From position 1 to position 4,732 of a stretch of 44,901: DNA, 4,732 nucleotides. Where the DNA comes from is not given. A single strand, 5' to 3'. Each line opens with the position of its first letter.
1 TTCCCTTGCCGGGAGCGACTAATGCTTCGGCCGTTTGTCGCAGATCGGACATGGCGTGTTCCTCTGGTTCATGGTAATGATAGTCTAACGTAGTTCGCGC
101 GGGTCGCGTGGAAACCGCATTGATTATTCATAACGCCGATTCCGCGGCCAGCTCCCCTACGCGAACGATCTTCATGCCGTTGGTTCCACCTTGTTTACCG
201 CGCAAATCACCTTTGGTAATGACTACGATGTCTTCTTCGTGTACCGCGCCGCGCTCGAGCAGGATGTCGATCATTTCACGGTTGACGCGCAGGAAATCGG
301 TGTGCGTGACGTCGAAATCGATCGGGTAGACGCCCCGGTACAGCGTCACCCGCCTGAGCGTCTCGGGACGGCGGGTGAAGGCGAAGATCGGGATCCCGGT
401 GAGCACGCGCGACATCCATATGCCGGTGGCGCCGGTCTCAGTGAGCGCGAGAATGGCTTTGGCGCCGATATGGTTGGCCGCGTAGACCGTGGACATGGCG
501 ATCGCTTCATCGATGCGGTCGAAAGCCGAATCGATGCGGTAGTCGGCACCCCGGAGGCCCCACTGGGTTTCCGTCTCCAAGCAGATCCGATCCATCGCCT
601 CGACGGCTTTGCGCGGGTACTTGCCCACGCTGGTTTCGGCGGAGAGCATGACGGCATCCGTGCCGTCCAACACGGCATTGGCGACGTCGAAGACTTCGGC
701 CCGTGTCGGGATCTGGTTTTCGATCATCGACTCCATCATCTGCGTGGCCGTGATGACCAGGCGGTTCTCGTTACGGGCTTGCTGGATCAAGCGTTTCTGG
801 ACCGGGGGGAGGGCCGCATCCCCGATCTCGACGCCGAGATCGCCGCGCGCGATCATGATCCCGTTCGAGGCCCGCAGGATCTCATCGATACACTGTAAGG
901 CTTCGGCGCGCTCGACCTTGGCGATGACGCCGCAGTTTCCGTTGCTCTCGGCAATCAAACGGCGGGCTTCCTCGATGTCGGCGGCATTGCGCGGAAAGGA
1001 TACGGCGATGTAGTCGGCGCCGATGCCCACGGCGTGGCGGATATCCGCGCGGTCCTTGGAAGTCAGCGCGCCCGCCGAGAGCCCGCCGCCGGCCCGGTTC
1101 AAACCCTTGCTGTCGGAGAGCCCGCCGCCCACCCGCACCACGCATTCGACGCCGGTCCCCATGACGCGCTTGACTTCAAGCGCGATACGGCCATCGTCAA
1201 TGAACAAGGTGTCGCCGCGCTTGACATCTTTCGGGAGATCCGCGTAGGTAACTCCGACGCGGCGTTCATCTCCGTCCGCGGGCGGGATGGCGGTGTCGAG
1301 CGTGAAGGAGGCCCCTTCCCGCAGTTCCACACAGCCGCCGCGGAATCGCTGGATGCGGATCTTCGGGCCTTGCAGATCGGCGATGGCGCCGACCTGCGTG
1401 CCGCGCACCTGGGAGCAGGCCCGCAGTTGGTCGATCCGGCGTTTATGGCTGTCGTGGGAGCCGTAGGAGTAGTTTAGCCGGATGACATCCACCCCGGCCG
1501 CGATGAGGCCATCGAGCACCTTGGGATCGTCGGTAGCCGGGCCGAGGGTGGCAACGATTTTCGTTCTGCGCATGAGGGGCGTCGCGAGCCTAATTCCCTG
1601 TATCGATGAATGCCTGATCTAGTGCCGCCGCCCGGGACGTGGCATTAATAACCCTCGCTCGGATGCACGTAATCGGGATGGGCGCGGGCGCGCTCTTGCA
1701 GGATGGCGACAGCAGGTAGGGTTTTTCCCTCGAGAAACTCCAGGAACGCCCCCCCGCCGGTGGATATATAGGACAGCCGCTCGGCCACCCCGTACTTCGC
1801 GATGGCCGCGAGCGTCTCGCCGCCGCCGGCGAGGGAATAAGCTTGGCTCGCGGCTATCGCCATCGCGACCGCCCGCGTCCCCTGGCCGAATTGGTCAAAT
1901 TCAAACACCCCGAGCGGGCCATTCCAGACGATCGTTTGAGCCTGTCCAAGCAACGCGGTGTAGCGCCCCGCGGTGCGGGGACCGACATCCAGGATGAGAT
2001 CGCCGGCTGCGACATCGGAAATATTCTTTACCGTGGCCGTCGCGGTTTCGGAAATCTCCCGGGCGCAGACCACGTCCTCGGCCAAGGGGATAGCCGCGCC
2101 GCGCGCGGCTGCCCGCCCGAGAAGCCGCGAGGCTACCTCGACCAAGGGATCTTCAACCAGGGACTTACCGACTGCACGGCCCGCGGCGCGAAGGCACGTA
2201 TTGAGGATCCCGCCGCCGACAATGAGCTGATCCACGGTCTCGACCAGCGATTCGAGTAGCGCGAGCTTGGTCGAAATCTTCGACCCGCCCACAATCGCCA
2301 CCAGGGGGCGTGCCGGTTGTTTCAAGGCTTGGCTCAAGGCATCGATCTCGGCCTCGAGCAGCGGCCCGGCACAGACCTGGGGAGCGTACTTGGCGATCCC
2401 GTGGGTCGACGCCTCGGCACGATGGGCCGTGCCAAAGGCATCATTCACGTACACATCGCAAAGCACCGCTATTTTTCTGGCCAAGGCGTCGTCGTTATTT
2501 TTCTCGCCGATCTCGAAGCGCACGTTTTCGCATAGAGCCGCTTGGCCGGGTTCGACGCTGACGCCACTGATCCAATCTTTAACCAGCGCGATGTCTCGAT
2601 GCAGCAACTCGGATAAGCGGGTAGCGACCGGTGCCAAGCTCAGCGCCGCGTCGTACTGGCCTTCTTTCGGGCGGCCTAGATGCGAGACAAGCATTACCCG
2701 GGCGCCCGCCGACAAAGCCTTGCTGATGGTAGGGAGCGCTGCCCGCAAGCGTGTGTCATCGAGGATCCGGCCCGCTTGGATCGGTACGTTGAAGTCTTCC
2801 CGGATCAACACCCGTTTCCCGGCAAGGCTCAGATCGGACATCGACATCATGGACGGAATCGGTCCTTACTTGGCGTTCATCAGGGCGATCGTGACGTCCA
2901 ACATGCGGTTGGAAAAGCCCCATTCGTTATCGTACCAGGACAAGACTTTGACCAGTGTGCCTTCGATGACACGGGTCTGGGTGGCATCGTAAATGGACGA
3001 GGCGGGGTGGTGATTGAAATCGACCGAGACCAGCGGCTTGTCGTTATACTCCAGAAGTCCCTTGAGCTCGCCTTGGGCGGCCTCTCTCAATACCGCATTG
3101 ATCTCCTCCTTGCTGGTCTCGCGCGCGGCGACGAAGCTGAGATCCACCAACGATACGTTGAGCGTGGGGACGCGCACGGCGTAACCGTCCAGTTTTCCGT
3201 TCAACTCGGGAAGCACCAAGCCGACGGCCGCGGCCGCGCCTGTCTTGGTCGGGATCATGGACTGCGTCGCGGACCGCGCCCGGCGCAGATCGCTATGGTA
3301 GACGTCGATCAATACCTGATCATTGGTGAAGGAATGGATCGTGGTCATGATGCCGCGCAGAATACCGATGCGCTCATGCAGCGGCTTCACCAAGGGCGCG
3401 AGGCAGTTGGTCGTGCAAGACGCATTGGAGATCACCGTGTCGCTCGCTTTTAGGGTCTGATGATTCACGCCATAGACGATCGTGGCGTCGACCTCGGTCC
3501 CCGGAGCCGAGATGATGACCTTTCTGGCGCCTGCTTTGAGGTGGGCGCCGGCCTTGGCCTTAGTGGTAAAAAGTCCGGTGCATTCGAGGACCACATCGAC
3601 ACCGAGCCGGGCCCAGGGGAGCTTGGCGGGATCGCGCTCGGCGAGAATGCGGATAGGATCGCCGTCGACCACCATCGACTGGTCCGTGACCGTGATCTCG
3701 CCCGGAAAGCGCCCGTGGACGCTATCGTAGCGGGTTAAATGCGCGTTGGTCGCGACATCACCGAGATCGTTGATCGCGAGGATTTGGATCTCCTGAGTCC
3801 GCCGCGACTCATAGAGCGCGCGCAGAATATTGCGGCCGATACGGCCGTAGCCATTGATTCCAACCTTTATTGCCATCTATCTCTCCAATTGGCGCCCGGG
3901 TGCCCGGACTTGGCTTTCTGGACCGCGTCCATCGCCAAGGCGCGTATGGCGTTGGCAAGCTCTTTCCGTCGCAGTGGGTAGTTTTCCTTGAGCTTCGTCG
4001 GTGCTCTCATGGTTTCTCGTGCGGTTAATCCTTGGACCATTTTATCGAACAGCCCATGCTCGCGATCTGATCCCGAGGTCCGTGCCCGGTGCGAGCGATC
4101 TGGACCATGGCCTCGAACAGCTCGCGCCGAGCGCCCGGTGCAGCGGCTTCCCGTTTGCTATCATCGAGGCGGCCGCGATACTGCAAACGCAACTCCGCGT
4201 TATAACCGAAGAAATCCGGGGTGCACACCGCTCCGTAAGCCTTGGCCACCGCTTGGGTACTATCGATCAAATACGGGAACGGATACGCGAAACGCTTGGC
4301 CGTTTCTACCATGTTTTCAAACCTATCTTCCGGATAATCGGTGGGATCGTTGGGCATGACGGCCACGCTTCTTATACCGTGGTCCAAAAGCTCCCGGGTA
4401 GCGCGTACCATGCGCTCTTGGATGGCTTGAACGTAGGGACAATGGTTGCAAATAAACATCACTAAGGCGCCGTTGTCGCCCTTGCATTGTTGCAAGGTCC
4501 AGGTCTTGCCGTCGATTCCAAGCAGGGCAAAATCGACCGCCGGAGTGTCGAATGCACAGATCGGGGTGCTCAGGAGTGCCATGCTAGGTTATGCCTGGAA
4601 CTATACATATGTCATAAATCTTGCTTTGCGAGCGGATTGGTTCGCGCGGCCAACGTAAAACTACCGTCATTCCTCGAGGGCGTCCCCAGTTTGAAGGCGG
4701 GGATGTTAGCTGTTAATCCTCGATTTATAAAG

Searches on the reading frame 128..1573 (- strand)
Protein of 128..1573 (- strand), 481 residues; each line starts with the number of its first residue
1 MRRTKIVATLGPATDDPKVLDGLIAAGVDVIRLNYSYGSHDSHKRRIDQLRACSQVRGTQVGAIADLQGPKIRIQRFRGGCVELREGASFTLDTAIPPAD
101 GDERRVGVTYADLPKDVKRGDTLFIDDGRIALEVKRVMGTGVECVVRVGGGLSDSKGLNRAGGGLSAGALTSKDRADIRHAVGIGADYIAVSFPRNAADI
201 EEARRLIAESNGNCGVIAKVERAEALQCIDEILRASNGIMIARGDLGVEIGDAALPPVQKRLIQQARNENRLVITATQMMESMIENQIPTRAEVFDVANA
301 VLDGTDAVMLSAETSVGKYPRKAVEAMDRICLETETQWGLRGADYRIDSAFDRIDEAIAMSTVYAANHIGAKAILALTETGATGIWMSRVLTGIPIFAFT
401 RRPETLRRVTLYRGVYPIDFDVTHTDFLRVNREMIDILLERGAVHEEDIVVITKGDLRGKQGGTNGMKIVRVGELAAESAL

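Call 12: search_protein_families(library=pfam, proteins=[window:128-1573:-])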
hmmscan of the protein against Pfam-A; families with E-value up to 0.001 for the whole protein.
window:128-1573:- (481 aa): 2 families
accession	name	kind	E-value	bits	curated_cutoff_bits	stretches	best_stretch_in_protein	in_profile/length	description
PF00224.27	PK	-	5.2e-109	364.7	30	1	1-324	1-328/328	Pyruvate kinase, barrel domain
PF02887.21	PK_C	-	1e-32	113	28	1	356-470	1-114/114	Pyruvate kinase, alpha/beta domain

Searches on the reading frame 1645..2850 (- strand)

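Call 12: search_protein_families(library=pfam, proteins=[window:1645-2850:-])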
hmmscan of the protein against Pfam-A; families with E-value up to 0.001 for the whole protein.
window:1645-2850:- (401 aa): 1 family
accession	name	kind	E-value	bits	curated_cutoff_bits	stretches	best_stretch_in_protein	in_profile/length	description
PF00162.24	PGK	-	4.3e-138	460.9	27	1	4-376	1-379/379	Phosphoglycerate kinase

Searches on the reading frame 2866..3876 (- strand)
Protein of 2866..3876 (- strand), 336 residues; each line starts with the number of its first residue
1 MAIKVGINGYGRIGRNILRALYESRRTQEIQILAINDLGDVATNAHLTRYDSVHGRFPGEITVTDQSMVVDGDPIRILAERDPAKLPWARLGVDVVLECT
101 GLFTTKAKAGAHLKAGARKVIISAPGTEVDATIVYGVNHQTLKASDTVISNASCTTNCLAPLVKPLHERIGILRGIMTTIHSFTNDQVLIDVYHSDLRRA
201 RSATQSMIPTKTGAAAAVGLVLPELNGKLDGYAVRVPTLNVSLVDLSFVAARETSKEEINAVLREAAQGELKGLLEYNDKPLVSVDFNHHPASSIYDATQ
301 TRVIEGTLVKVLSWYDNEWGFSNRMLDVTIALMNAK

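Call 12: search_protein_families(library=pfam, proteins=[window:2866-3876:-])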
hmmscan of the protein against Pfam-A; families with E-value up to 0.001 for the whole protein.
window:2866-3876:- (336 aa): 2 families
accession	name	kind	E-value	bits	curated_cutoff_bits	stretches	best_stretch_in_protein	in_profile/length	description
PF02800.25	Gp_dh_C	-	3.3e-64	215.7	24.4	1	159-315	1-158/158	Glyceraldehyde 3-phosphate dehydrogenase, C-terminal domain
PF00044.30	Gp_dh_N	-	2.5e-39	134.1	31.7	1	3-106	1-101/101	Glyceraldehyde 3-phosphate dehydrogenase, NAD binding domain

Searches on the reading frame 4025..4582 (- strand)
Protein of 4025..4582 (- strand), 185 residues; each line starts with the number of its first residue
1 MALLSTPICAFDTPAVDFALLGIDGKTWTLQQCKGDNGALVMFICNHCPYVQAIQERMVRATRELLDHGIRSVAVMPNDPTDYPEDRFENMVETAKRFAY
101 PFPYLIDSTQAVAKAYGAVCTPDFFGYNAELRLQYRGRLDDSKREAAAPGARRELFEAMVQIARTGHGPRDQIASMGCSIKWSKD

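Call 12: search_protein_families(library=pfam, proteins=[window:4025-4582:-])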
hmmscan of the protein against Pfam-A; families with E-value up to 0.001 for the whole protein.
window:4025-4582:- (185 aa): 2 families
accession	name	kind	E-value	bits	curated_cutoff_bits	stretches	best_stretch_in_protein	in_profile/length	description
PF00578.27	AhpC-TSA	-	5.4e-15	55.9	26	1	13-125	3-113/124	AhpC/TSA family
PF08534.16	Redoxin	-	2.4e-10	40.8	26.6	1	15-143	6-138/148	Redoxin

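Call 29: find_encoding_contigs(protein=window:4025-4582:-, flank=10000, max_places=10)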
Protein window:4025-4582:- (185 aa): no gene with exactly this product is on record in the collection.
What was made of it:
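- Tried and rejected: Look-up of the AhpC-like ORF to extend the comparison to the first 10 kb failed (call 29).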
